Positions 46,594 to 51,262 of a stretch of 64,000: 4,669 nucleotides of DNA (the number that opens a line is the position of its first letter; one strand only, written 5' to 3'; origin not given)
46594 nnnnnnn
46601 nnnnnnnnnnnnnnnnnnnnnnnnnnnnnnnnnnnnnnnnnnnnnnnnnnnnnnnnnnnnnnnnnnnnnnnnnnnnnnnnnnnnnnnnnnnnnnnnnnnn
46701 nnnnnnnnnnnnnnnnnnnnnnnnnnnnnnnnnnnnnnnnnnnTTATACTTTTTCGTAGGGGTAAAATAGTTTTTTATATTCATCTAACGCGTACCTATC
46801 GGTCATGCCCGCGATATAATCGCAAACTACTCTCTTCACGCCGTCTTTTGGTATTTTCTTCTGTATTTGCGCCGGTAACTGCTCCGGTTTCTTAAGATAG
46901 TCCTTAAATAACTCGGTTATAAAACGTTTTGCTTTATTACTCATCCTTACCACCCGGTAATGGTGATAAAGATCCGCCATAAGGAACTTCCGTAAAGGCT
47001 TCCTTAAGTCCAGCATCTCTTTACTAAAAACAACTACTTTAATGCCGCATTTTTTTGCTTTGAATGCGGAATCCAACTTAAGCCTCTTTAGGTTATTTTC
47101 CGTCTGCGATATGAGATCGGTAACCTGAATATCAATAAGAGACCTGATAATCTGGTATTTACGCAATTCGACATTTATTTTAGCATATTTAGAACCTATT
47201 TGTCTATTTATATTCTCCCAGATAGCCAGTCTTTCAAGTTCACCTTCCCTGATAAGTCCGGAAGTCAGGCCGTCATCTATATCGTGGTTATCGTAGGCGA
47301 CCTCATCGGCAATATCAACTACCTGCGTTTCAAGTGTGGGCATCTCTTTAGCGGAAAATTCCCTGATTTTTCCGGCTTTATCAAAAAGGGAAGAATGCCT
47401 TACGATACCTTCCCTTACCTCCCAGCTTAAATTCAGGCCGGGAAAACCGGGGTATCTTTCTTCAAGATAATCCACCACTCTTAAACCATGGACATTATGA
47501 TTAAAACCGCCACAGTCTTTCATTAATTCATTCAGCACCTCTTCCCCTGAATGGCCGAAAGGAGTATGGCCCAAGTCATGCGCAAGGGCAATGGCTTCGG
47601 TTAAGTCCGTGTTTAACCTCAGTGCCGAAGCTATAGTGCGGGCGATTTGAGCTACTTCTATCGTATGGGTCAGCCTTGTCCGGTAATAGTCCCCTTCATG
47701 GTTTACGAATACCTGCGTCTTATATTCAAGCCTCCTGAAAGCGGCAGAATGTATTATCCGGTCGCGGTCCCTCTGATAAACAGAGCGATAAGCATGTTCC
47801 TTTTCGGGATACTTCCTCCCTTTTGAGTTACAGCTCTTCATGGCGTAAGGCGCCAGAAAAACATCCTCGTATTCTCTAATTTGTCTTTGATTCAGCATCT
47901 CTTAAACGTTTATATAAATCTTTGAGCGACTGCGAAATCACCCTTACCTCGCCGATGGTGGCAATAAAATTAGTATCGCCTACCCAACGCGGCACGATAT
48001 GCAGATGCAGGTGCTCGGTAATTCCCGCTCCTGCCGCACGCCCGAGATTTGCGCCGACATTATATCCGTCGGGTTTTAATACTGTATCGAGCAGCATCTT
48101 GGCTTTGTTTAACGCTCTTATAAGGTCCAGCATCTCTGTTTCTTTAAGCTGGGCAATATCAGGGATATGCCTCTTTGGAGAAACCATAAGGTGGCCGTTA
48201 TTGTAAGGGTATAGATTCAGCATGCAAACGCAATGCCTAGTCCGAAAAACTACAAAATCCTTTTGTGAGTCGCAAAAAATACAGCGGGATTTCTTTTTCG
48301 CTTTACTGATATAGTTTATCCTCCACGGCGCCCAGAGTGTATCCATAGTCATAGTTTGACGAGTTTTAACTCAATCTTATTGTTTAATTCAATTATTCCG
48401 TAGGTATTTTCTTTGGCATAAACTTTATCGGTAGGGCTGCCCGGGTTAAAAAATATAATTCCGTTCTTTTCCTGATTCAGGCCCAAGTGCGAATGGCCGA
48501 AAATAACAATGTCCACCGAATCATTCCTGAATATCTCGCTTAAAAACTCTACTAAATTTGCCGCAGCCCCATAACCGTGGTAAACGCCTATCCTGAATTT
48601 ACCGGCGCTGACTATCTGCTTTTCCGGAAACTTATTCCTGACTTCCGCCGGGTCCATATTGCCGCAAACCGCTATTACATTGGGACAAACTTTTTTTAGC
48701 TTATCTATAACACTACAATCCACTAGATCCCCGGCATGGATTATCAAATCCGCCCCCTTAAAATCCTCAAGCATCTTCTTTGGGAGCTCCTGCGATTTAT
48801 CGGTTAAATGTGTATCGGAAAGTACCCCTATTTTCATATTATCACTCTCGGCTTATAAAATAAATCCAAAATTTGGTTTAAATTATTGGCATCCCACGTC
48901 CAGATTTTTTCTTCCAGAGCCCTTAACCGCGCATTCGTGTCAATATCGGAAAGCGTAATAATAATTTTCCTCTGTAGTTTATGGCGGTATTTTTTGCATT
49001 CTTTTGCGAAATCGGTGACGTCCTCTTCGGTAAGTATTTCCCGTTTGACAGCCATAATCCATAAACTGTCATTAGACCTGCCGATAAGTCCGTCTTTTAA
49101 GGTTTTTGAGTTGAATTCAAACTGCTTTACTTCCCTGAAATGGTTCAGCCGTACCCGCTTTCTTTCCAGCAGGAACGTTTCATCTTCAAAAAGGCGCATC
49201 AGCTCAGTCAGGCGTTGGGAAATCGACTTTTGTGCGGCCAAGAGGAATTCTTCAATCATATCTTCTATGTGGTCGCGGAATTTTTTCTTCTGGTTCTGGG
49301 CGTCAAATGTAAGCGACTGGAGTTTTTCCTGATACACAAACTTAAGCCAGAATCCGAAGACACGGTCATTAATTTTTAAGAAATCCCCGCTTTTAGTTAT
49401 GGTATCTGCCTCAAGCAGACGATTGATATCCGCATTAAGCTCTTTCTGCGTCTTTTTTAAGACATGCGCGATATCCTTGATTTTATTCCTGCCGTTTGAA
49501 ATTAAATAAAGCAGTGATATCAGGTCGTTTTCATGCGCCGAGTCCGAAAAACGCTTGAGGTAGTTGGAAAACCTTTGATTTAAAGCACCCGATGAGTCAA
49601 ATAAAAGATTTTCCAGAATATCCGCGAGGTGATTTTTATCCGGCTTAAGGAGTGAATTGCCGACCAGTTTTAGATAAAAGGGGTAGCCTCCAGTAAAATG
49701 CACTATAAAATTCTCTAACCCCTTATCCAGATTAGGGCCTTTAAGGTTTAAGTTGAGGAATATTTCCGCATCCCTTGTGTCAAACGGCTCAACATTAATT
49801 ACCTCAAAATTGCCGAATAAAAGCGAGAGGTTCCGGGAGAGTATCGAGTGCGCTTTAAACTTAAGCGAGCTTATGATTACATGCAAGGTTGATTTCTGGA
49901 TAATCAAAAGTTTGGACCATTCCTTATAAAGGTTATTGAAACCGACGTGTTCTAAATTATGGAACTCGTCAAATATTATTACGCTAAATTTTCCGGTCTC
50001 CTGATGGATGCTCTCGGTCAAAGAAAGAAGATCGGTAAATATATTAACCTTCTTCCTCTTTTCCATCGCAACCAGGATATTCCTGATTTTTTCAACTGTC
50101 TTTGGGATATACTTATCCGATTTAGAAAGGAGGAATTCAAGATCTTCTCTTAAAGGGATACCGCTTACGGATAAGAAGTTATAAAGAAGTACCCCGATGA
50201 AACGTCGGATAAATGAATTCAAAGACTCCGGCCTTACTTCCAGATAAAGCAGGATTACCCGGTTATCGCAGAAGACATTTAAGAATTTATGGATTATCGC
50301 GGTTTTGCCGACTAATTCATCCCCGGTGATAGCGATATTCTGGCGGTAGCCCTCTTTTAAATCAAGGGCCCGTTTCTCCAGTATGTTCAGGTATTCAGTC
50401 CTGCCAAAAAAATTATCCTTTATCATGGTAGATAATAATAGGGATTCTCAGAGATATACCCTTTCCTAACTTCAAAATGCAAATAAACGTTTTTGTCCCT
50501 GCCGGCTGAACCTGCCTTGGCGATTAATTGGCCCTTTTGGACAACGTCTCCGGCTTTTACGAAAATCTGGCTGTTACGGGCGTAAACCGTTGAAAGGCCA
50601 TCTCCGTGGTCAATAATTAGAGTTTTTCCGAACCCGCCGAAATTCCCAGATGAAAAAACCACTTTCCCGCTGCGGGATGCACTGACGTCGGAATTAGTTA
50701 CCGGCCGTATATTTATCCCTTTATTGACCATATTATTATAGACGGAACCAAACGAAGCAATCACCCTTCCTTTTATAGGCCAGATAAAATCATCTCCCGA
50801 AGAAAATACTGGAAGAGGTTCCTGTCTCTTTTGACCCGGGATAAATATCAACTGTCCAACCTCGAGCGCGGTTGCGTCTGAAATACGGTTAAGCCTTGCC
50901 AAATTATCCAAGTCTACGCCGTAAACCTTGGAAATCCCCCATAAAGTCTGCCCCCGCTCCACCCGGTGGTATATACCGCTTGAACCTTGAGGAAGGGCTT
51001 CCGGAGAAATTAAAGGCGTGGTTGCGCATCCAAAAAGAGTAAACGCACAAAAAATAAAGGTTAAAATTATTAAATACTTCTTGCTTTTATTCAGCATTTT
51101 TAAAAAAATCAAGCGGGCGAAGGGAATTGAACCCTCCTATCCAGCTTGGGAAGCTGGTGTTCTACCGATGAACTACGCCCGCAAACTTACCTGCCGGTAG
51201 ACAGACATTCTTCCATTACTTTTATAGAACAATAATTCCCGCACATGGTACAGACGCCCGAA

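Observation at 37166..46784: Cluster of c-di-GMP effector/turnover genes (YajQ, PilZ-Zn ribbon-PilZ, GAF-HD-GYP) next to ExeA/GspB-like secretin-assembly genes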

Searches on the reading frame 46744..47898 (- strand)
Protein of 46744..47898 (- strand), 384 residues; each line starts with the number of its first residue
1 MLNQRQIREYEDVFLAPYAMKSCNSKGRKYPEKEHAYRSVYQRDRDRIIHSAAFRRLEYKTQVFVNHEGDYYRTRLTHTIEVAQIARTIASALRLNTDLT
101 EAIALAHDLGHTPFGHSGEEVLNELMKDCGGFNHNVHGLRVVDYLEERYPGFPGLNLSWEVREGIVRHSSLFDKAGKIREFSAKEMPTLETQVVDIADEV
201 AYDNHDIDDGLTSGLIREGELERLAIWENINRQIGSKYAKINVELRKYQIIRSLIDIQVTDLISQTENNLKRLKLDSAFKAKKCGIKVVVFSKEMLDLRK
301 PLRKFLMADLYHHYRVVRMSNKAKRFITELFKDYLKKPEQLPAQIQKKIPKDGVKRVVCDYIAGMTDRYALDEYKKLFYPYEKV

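Call 4: search_protein_families(library=pfam, proteins=[window:46744-47898:-], max_evalue=0.01)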
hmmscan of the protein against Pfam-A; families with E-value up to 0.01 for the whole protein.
window:46744-47898:- (384 aa): 2 families
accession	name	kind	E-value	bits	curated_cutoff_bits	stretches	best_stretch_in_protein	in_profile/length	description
PF13286.11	HD_assoc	-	2.2e-27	95.9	22.2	1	289-376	1-91/91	Phosphohydrolase-associated domain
PF01966.28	HD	-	8.6e-18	65.2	22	1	75-202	1-115/116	HD domain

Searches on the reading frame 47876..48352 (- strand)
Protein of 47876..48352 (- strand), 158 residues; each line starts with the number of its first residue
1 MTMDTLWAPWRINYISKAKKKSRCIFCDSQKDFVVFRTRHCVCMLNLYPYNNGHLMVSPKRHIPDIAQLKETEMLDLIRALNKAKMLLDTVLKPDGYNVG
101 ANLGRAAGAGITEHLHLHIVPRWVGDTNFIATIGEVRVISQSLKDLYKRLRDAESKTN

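Call 4: search_protein_families(library=pfam, proteins=[window:47876-48352:-], max_evalue=0.01)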
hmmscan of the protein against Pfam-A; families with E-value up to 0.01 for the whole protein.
window:47876-48352:- (158 aa): 4 families
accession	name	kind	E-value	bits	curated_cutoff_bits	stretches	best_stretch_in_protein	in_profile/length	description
PF01230.28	HIT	-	8.2e-16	58.9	21.5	1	30-122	4-95/98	HIT domain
PF11969.13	DcpS_C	-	1.4e-09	38.9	24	1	24-120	2-100/114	Scavenger mRNA decapping enzyme C-term binding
PF16269.10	DUF4922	-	0.0061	17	23.6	0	19-87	55-126/146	Domain of unknown function (DUF4922)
PF04677.20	CwfJ_C_1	-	0.0073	16.6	21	1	18-84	8-77/122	Protein similar to CwfJ C-terminus 1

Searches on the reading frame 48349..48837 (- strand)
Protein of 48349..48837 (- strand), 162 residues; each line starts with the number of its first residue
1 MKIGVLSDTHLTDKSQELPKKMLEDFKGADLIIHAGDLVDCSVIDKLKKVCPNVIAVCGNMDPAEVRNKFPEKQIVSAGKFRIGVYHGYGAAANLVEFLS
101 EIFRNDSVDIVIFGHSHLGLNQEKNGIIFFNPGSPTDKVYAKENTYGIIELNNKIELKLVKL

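Call 4: search_protein_families(library=pfam, proteins=[window:48349-48837:-], max_evalue=0.01)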
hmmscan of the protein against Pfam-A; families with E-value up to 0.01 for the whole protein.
window:48349-48837:- (162 aa): 2 families
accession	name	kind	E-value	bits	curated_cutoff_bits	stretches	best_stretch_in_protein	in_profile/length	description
PF12850.12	Metallophos_2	-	2.6e-37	128.7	27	1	1-153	1-153/154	Calcineurin-like phosphoesterase superfamily domain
PF00149.33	Metallophos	-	7.2e-13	49.8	21.5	1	1-75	1-85/191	Calcineurin-like phosphoesterase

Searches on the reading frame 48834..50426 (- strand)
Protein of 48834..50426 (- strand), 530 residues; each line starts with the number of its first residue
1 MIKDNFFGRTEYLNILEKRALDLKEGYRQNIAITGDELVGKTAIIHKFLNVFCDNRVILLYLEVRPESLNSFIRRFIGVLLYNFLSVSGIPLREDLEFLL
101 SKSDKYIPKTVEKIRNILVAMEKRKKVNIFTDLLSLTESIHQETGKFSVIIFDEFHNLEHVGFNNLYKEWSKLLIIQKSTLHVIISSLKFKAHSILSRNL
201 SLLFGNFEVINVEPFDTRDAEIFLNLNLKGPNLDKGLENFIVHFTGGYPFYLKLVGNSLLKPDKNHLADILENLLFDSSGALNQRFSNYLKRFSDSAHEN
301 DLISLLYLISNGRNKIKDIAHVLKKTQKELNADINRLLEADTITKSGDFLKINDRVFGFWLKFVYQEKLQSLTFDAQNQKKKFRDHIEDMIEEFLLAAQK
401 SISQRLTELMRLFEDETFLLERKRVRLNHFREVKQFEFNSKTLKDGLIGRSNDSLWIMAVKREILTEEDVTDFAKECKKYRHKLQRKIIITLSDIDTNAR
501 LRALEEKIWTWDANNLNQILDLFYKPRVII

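Call 4: search_protein_families(library=pfam, proteins=[window:48834-50426:-], max_evalue=0.01)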
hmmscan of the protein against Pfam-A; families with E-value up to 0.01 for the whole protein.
window:48834-50426:- (530 aa): 4 families
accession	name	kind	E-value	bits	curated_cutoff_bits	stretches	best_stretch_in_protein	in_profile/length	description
PF01637.24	ATPase_2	-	2.3e-08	34.6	33.2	1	6-254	1-224/225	ATPase domain predominantly from Archaea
PF13191.12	AAA_16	-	1.2e-05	26.3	32.6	1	5-159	1-145/167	AAA ATPase domain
PF13401.12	AAA_22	-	6e-05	23.8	27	1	27-173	4-110/130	AAA domain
PF05621.17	TniB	-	0.0031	17.4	22.4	0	15-49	22-56/189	Bacterial TniB protein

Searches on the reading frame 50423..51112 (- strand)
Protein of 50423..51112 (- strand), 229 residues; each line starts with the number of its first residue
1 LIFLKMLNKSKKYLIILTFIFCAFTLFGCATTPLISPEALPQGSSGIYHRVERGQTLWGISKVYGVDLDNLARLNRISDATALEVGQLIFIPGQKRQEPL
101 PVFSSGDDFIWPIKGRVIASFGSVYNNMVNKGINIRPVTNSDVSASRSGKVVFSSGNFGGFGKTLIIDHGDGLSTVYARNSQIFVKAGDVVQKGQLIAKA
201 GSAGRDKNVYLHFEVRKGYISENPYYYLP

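Call 7: search_protein_families(library=pfam, proteins=[window:50423-51112:-], max_evalue=0.01)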
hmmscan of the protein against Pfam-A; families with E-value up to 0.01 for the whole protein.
window:50423-51112:- (229 aa): 4 families
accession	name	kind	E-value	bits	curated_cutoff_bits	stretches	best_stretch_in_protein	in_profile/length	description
PF01551.29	Peptidase_M23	-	1.5e-24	86.5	28.7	1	130-219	3-91/96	Peptidase family M23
PF01476.26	LysM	-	1.1e-11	44.9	20.9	1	49-92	1-43/43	LysM domain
PF13533.13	Biotin_lipoyl_2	-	0.0039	17.4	29.8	1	182-198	13-29/32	Biotin-lipoyl like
PF23446.1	LysM1_NFP_LYK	-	0.0091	17.3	36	0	55-92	16-54/60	NFP/LYK LysM1 domain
